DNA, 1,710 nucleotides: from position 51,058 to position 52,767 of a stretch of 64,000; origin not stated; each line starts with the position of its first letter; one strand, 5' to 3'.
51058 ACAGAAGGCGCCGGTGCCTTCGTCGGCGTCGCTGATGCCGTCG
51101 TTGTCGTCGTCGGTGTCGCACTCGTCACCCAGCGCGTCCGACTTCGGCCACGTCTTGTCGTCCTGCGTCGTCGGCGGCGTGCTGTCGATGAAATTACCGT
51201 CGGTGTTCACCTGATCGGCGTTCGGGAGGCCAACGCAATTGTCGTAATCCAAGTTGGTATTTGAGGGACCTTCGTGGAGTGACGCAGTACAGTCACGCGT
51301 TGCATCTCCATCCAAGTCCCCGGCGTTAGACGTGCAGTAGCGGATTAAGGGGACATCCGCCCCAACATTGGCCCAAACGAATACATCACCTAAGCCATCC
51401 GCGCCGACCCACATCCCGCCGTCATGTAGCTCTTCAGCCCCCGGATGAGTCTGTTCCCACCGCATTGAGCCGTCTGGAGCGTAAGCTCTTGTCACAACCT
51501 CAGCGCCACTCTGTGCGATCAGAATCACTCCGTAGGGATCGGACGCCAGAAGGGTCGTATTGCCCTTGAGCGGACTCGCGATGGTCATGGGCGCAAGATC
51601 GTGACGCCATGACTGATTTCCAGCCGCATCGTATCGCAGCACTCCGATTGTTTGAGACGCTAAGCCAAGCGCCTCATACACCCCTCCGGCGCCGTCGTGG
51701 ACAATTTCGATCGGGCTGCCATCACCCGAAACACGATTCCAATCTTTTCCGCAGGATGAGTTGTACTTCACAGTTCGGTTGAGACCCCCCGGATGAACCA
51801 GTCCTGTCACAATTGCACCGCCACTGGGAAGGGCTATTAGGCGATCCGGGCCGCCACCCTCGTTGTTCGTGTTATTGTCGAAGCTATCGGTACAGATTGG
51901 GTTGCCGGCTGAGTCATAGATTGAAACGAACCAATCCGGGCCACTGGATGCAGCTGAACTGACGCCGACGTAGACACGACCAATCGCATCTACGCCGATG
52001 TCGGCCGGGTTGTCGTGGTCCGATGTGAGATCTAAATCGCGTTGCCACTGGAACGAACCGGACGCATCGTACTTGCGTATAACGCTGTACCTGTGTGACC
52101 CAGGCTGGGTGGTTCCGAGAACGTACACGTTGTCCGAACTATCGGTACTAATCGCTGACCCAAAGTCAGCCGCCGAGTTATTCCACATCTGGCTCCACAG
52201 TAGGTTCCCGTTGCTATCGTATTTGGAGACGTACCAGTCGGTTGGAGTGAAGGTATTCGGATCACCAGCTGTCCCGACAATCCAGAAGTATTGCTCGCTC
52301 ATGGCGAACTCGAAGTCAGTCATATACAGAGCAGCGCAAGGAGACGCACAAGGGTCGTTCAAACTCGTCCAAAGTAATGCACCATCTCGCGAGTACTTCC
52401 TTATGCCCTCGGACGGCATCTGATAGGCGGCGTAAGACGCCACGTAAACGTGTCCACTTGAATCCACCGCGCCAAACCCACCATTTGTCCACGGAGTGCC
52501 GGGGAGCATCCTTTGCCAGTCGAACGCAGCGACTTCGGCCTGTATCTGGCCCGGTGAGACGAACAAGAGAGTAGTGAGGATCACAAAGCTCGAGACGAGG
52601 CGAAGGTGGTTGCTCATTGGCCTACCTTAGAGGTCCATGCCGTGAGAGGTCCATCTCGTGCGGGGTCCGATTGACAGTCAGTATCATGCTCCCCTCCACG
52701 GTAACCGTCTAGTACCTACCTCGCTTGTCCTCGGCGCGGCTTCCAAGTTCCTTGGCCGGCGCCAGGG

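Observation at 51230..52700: Abrupt low-GC segment (about 52% versus about 70%) covering the N-terminal beta-propeller of the 50617-52617 gene and its 5' leader: a mosaic, likely horizontally acquired domain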

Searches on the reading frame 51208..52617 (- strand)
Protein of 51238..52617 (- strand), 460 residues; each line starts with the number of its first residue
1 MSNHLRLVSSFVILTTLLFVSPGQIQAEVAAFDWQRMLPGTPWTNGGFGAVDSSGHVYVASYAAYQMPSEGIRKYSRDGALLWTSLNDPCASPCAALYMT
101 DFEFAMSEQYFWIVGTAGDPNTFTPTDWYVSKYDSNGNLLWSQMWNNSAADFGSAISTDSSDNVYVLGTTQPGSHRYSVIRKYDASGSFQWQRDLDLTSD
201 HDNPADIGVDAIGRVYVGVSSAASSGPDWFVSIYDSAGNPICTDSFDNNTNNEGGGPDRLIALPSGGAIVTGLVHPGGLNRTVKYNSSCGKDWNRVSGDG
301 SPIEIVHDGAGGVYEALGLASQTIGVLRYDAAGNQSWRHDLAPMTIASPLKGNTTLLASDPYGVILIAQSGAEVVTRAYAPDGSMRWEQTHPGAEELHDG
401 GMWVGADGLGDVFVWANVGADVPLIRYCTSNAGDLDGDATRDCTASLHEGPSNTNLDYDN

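Call 8: find_homologous_proteins(query=window:51238-52617:-)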
Query window:51238-52617:- (460 aa): 90 proteins with E <= 0.001 among 8000 candidates.
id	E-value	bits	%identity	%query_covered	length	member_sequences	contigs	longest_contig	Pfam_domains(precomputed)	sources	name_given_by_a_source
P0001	9.4e-71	257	100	25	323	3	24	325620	PF00404.25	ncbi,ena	-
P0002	1.8e-33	134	30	49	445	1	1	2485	PF06739.18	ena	-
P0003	3.3e-32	130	33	52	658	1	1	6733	PF07589.17,PF03781.23,PF06739.18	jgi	jgi:hypothetical protein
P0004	1.5e-31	128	29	63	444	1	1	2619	PF06739.18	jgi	-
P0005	6.7e-30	122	28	59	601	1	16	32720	PF17164.11,PF25293.2,PF06739.18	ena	-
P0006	1.1e-29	122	33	45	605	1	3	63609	PF17164.11,PF06739.18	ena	-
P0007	5.8e-29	119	28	65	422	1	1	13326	PF18962.8,PF23690.2,PF25293.2,PF06739.18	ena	-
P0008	7.1e-29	119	30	54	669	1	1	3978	PF13540.13,PF01436.28,PF06739.18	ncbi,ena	-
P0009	3.2e-28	117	28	64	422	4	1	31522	PF01436.28,PF06739.18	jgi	-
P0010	3.5e-27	113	29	52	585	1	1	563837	PF00404.25,PF06739.18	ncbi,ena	-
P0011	1.8e-26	111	28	63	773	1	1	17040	PF07589.17,PF06739.18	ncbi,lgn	-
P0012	8.3e-26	109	32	49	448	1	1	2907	PF06739.18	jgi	-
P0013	1.5e-25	108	26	66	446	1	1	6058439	PF06739.18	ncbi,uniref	ncbi:SBBP repeat-containing protein [Aeoliella sp. SH292]|uniref:SBBP repeat-containing protein n=1 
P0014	1.9e-25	108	40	28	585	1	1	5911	PF07589.17,PF06739.18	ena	-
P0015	4.0e-24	103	29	43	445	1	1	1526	PF06739.18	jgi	jgi:Beta-propeller repeat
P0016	5.8e-24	103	28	63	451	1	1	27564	PF06739.18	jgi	jgi:hypothetical protein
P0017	6.0e-23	100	29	68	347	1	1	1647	PF06739.18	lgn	-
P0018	7.3e-23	99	25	63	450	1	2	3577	PF06739.18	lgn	-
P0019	2.1e-22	98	27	74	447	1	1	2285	PF06739.18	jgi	jgi:Beta-propeller repeat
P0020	2.6e-22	97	26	73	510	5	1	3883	PF13360.14,PF16640.12,PF06739.18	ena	-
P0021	2.8e-22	97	35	28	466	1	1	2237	PF06739.18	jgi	jgi:hypothetical protein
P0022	5.5e-22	96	26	86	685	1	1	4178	PF00404.25,PF06739.18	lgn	-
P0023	6.8e-22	96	34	27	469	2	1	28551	PF06739.18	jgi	jgi:hypothetical protein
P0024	1.3e-20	92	27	65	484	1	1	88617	PF06739.18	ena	-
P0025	2.8e-20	91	25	82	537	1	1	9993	PF18962.8,PF06739.18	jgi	jgi:hypothetical protein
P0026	3.0e-20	91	24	83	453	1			PF07494.18,PF06739.18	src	-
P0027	3.2e-20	91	27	46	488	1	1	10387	PF06739.18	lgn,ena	-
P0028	9.0e-20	89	25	96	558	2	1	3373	PF24170.3,PF18962.8,PF13860.13,PF06739.18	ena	-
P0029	9.4e-20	89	28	50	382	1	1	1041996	PF06739.18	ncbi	ncbi:MAG: SBBP repeat-containing protein [Pirellulaceae bacterium]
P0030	2.1e-19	88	28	82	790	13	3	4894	PF01436.28,PF06739.18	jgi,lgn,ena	-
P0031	4.4e-19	87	28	64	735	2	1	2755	PF00226.37,PF07494.18,PF13540.13,PF06739.18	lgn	-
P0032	5.2e-19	87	26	65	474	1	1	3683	PF06739.18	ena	-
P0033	5.5e-19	86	25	63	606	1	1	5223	PF06739.18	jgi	jgi:hypothetical protein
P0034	7.4e-19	86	27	56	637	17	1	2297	PF06739.18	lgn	-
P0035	7.6e-19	86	28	38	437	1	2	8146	PF06739.18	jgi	jgi:hypothetical protein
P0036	1.1e-18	85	25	79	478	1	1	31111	PF07494.18,PF17164.11,PF13540.13,PF06739.18,PF01419.23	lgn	-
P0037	1.3e-18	85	27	82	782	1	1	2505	PF06739.18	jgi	jgi:hypothetical protein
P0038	5.1e-17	80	27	68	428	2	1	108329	PF06739.18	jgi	jgi:hypothetical protein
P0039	5.6e-17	80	27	46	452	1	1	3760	PF06739.18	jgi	jgi:hypothetical protein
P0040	5.6e-17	80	29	44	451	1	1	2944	PF06739.18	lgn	-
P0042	8.6e-17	79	28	37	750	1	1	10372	PF06739.18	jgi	jgi:beta-propeller repeat-containing protein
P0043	2.4e-16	78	29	79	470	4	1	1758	PF07494.18,PF13540.13,PF06739.18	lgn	-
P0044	2.8e-16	78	27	56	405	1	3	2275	PF13360.14,PF06739.18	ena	-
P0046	3.4e-14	71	32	24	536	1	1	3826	PF06739.18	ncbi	ncbi:MAG: choice-of-anchor X domain-containing protein, partial [Candidatus Hermodarchaeota archaeon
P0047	1.8e-13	68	26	43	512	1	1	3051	PF13360.14,PF06739.18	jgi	jgi:Beta-propeller repeat/PQQ-like domain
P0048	4.0e-13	67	26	82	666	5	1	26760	PF00754.32,PF06739.18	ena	-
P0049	7.8e-13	66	27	65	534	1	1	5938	PF06739.18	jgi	jgi:hypothetical protein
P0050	1.1e-12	66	30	44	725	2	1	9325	PF06739.18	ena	-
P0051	7.6e-12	63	32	32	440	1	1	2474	PF06739.18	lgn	-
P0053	1.8e-10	58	26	45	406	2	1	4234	PF06739.18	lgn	-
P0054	3.0e-10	58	30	41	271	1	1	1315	PF06739.18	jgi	jgi:hypothetical protein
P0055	4.5e-10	57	31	36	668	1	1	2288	PF06739.18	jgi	jgi:hypothetical protein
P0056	7.0e-10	56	31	32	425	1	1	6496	PF06739.18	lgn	-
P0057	1.0e-9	56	27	53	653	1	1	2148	PF06739.18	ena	-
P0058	2.4e-9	55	28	63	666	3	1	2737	PF06739.18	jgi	jgi:uncharacterized protein (TIGR03437 family)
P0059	1.1e-8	52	35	15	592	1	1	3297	PF06739.18,PF01471.24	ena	-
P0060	8.2e-8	50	32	22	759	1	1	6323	PF25778.2,PF06739.18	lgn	-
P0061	1.3e-7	49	26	19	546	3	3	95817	PF18962.8,PF06739.18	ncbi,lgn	-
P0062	2.0e-7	48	31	22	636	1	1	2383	PF06739.18,PF00041.28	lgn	-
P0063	4.2e-7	47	27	69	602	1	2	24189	PF01436.28,PF06739.18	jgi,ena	-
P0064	4.7e-7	47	25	32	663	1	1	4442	PF06739.18,PF01471.24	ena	-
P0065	5.5e-7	47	32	22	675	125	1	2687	PF06739.18,PF00041.28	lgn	-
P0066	6.3e-7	47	41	14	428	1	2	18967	PF06739.18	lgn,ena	-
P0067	2.8e-6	45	28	48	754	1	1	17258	PF13860.13,PF06739.18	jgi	-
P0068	5.3e-6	44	32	32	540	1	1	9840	PF06739.18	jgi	jgi:hypothetical protein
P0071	4.2e-5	41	22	60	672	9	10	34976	PF06739.18,PF01471.24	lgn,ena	-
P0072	5.0e-5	40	24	32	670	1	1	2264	PF06739.18,PF01471.24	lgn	-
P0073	9.1e-5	40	23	60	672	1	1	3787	PF06739.18,PF01471.24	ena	-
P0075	1.0e-4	39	28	24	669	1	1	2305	PF06739.18,PF01471.24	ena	-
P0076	1.4e-4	39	29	24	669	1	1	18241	PF06739.18,PF01471.24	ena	-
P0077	1.4e-4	39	27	24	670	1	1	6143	PF06739.18,PF01471.24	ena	-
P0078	1.4e-4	39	29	24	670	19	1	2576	PF06739.18,PF01471.24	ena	-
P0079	1.5e-4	39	27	24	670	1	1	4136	PF06739.18,PF01471.24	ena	-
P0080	1.9e-4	39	22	60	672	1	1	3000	PF06739.18,PF01471.24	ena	-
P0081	2.1e-4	38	29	24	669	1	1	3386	PF06739.18,PF01471.24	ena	-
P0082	2.5e-4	38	33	11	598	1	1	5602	PF18962.8,PF06739.18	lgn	-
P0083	2.7e-4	38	24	60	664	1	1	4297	PF06739.18,PF01471.24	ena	-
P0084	3.3e-4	38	22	60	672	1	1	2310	PF06739.18,PF01471.24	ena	-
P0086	4.3e-4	37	29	24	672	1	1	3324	PF06739.18,PF01471.24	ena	-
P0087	4.3e-4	37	27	24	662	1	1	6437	PF06739.18,PF01471.24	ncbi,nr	ncbi:SBBP repeat-containing protein, partial [Acidimicrobiaceae bacterium]|nr:SBBP repeat-containing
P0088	4.4e-4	37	23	60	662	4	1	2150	PF06739.18,PF01471.24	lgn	-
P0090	5.0e-4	37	27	24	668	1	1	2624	PF06739.18,PF01471.24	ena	-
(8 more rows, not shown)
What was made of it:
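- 50617..52617 (-): Gene B, an intact 666-codon ORF: signal peptide, SBBP-type beta-propeller, TSP3-like acidic repeats, type I dockerin. Homologues are SBBP-repeat proteins with E down to 1e-33 (call 8).
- On SBBP beta-propeller (PF06739): E values of 1e-33 to 1e-20 to proteins annotated with PF06739 (call 8).
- Closest known: SBBP. Same: Head homologues carry PF06739 (call 8).
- Homology to SBBP proteins covers up to 96% of the head (call 8).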

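Call 10: find_encoding_contigs(protein=P0001, flank=10000, max_places=10)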
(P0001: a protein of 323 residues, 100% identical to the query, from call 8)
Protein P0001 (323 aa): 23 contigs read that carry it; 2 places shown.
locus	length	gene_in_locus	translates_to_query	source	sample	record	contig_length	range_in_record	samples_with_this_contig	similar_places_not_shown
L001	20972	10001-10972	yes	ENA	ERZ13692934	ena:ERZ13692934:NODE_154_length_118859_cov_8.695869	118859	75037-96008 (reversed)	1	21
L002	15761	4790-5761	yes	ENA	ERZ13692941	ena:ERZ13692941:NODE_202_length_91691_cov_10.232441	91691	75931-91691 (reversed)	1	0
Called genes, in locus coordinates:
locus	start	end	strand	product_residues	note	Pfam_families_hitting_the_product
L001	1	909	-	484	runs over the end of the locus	PF13400:Tad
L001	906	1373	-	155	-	PF07811:TadE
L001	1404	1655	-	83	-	-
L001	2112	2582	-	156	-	-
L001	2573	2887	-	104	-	-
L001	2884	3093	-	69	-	PF00830:Ribosomal_L28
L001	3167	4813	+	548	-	PF02734:Dak2, PF21645:FakA-like_M, PF13684:FakA-like_C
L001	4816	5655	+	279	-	PF02645:DegV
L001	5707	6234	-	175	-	PF02674:Colicin_V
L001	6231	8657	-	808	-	PF02190:LON_substr_bdg, PF00004:AAA, PF07728:AAA_5, PF22667:Lon_lid, PF05362:Lon_C, PF13541:ChlI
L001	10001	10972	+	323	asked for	PF00404:Dockerin_1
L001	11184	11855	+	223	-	-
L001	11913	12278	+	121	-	-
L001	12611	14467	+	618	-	PF07995:GSDH, PF02412:TSP_3 (faint), PF00404:Dockerin_1 (weak)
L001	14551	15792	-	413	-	PF00109:ketoacyl-synt, PF00108:Thiolase_N, PF02801:Ketoacyl-synt_C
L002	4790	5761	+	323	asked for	PF00404:Dockerin_1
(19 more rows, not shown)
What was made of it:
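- Gene callers left the first 343 codons uncalled on 24 contigs (call 10).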

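Call 28: search_protein_representatives(protein=window:51244-52617:-)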
Query: 458 residues. Proteins with E-value up to 0.001 (for the whole library): 37207; up to 1e-10: 14439; up to 1e-30: 515. The best 150 are listed.
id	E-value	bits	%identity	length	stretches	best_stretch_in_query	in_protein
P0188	1.2e-150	519.0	40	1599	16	129-219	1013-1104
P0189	5.4e-113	394.8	39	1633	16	127-220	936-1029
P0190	5.3e-101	355.2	37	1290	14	115-238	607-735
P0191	4.4e-100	352.2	32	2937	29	123-222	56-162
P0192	6.4e-93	328.6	35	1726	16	117-231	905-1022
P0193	2.2e-92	326.8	34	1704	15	50-195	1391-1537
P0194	8.1e-89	315.1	39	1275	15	125-221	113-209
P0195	8.2e-86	305.2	37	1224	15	127-219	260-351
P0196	3.7e-83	296.4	34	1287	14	121-219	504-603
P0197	1.3e-74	268.2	40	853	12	126-210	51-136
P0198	2.2e-74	267.5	34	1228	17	123-220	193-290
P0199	1.2e-72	261.8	35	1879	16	113-218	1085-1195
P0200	2.3e-71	257.5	35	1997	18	120-218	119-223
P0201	8.3e-71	255.7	42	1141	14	126-172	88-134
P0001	9.7e-70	252.1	100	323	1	344-458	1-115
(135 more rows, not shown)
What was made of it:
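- Closest known: SBBP. Same: 37,207 representative proteins match at E <= 1e-3 (call 28).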

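Call 51: predict_structure(alignment_id=A4)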
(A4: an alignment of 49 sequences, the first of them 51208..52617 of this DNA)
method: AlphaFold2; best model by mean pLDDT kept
length: 470 residues; sequences in the alignment: 49
mean_pLDDT: 79.7   pTM: 0.81
mean pLDDT of the five models: 79.7, 77.9, 77.7, 77.1, 76.9
residues with pLDDT >= 90: 165; 70-90: 186; 50-70: 86; < 50: 33
segments of 3 or more residues with pLDDT < 50: 349-351, 435-439, 451-470
pLDDT, mean of each block of 10 residues (from residue 1): 59 69 60 77 72 88 64 87 73 54 82 85 82 90 87 93 96 92 97 87 94 96 79 97 82 76 96 83 96 92 92 92 91 96 61 73 84 84 89 67 86 82 79 51 56 41 35
secondary structure, 60 per line:
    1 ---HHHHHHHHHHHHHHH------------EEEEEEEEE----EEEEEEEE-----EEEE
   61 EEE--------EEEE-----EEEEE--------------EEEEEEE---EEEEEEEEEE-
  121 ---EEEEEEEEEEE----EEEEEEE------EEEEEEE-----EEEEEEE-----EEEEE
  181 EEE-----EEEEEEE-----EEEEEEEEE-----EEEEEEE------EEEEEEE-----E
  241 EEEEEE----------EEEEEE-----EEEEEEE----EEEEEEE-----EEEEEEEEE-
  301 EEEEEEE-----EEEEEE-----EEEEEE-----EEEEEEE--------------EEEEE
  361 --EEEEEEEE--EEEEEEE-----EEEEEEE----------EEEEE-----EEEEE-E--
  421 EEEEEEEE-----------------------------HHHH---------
elements in order: H4-18 E31-39 E44-51 E57-63 E72-75 E81-85 E100-106 E110-119 E124-134 E139-145 E152-158 E164-170 E176-183 E189-195 E201-209 E215-221 E228-234 E240-246 E257-262 E268-274 E279-285 E291-299 E301-307 E313-318 E324-329 E335-341 E356-360 E363-370 E373-379 E385-391 E402-406 E412-416 E421-428 H458-461
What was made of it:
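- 52537..52617 (-): Predicted Sec signal peptide, residues 1-27 (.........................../EV). The model shows a helix at residues 4-18 (call 51).
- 51334..52530 (-): Beta-propeller head, residues about 30-428, with 32 predicted strands (eight blades of four). GC3 is 0.60. AlphaFold2 gives pLDDT 79.7 and pTM 0.81 (call 51).
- On SBBP beta-propeller (PF06739): The AlphaFold model has 32 strands and pTM 0.81 (call 51).
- The propeller ends at residue 428 (call 51). All eight blades are modelled with pTM 0.81 (call 51).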

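Call 55: fold_search(model_id=the predicted structure, library=pdb)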
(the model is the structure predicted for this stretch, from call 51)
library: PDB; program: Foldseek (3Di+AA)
matches with E <= 10: 1284; with E <= 0.001: 780
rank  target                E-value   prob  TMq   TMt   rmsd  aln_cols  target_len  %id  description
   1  7roo                  1.3e-15  1.00  0.56  0.42   7.5       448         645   17  Crystal structure of Friedel-Crafts alkylating enzyme CylK from Cylindospermum licheniforme with bromide (released 2022-03-23)
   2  7ron                  1.5e-15  1.00  0.55  0.42   7.4       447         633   17  Crystal structure of the Friedel-Crafts alkylating enzyme CylK from Cylindospermum licheniforme (released 2022-03-23)
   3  7fh6                  2.3e-15  1.00  0.56  0.42   6.2       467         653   17  Friedel-Crafts alkylation enzyme CylK (released 2022-02-16)
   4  7fh7                  4.3e-15  1.00  0.53  0.40  13.9       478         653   18  Friedel-Crafts alkylation enzyme CylK mutant Y37F (released 2022-02-16)
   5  7fh8                  7.4e-15  1.00  0.54  0.40  13.9       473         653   18  Friedel-Crafts alkylation enzyme CylK mutant H391A (released 2022-02-16)
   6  7eq5_B                3.7e-12  1.00  0.48  0.59   6.4       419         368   16  Plant growth-promoting factor YxaL mutant from Bacillus velezensis - T175W/W215G (released 2022-01-12)
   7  6tjg                  9.1e-12  1.00  0.51  0.70   5.7       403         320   13  Crystal structure of the computationally designed Cake8 protein (released 2020-05-06)
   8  6tjh_A                9.1e-12  1.00  0.47  0.59   6.5       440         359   12  Crystal structure of the computationally designed Cake9 protein (released 2020-05-06)
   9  6tji_A                1.3e-11  1.00  0.45  0.55   8.2       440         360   12  Crystal structure of the computationally designed Cake10 protein (released 2020-05-06)
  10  7evf                  3.9e-11  1.00  0.44  0.54   9.1       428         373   15  Plant growth-promoting factor YxaL mutant from Bacillus velezensis - T175W/S213G/W215A (released 2022-01-12)
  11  7eq5_A                1.2e-10  1.00  0.48  0.59   6.7       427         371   16  Plant growth-promoting factor YxaL mutant from Bacillus velezensis - T175W/W215G (released 2022-01-12)
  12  7ax2                  1.4e-09  1.00  0.50  0.73   4.9       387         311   13  Crystal structure of the computationally designed Scone-E protein co-crystallized with STA, form b (released 2021-01-13)
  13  7awz                  1.4e-09  1.00  0.50  0.71   4.8       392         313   14  Crystal structure of the computationally designed Scone-E protein (released 2021-01-13)
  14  9e78_0L               2.0e-09  1.00  0.33  0.26  15.8       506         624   14  48-nm repeat of the Leishmania tarentolae doublet microtubule (released 2025-03-12)
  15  3hxj_D                2.1e-09  1.00  0.30  0.42  13.5       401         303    9  Crystal Structure of Pyrrolo-quinoline quinone (PQQ_DH) from Methanococcus maripaludis, Northeast Structural Genomics  (released 2009-08-25)
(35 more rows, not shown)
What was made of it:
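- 51334..52530 (-): Foldseek PDB best matches are the CylK propeller, eight-bladed YxaL and designed Cake8, with E from 1e-15 to 1e-11 (call 55).
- On SBBP beta-propeller (PF06739): Foldseek finds propellers at E = 1e-15 (call 55).
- Closest known: SBBP. Same: The predicted fold is a propeller (calls 51, 55).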

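Call 59: find_encoding_contigs(protein=P0092, flank=5000, max_places=5)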
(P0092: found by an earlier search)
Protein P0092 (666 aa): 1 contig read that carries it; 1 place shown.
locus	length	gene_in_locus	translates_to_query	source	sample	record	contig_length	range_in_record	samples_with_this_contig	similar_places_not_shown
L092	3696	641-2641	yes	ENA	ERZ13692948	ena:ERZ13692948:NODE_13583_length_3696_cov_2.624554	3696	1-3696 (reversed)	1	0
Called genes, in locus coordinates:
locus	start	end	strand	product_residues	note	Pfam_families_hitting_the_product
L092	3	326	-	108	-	?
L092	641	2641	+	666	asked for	PF00404:Dockerin_1 (weak)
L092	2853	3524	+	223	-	-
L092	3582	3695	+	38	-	?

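Call 63: search_dna_similar(query=window:51244-52617:-, collection=plasmids, mode=protein, max_rows=8)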
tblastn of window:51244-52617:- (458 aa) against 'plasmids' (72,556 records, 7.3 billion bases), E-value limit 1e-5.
Records with a match: 2; places in all: 2; records where one place covers at least 80% of the query: 1.
Best place of each record, by identity: <60% 2.
By first word of the organism name: Hymenobacter 2.
By predicted mobility (MOB-suite, as given by PLSDB): non-mobilizable 2.
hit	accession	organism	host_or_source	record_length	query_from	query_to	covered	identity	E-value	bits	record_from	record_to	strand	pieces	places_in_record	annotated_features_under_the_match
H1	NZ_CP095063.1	Hymenobacter volaticus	single cell,air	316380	6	414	89%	26.2%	1e-6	59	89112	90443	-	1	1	T9SS type A sorting domain-containing protein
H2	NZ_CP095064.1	Hymenobacter volaticus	single cell,air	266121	127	414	63%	26.0%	1e-7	62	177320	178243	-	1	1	SBBP repeat-containing protein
